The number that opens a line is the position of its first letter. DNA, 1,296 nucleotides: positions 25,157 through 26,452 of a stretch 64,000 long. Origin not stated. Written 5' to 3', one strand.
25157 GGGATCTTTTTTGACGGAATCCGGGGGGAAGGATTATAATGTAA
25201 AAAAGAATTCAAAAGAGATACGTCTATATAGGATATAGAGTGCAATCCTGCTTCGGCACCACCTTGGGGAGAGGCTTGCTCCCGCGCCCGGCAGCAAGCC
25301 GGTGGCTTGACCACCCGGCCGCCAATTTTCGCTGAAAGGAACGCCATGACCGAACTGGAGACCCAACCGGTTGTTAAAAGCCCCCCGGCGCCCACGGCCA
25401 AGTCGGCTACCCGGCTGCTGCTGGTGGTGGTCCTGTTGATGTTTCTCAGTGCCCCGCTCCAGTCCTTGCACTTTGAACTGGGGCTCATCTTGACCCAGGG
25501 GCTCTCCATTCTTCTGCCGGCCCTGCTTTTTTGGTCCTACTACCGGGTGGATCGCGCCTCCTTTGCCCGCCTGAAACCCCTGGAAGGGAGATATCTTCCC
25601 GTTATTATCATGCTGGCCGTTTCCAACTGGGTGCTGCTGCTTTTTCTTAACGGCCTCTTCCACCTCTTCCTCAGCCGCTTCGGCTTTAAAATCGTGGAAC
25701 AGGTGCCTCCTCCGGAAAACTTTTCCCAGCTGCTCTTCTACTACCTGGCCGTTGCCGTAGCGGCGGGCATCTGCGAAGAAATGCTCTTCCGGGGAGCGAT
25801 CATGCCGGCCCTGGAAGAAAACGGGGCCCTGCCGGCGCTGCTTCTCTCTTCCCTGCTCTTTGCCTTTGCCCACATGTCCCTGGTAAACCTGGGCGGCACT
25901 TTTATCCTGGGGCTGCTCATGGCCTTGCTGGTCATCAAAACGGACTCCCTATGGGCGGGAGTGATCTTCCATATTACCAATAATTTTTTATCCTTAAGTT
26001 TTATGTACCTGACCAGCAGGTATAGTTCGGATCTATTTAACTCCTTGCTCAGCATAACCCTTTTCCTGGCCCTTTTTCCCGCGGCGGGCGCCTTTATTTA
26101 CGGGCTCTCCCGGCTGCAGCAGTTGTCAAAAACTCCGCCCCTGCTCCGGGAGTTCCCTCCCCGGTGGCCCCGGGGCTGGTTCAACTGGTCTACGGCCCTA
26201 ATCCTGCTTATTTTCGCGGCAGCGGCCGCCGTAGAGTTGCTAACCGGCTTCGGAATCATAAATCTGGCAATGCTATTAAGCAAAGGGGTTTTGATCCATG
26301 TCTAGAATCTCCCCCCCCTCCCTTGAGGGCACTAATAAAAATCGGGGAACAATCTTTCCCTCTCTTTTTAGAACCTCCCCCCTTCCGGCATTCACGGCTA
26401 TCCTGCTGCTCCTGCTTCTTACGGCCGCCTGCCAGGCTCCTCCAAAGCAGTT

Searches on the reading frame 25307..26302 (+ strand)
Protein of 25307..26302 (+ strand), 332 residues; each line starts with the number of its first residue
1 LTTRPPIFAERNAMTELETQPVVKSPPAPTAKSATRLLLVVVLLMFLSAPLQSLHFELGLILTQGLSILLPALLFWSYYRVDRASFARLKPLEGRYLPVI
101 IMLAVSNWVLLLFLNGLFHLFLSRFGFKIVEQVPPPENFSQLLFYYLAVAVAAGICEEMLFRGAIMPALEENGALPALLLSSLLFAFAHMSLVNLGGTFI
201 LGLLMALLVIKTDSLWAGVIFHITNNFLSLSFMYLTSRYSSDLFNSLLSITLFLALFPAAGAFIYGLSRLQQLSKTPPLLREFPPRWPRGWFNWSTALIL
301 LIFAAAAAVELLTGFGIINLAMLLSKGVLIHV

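Call 33: search_protein_families(library=pfam, proteins=[window:25307-26302:+], max_evalue=0.001)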
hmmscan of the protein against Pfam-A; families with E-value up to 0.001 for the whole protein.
window:25307-26302:+ (332 aa): 1 family
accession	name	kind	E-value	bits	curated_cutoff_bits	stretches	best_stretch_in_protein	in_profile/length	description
PF02517.21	Rce1-like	-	4.2e-21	75.5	22.4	1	141-228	3-93/93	Type II CAAX prenyl endopeptidase Rce1-like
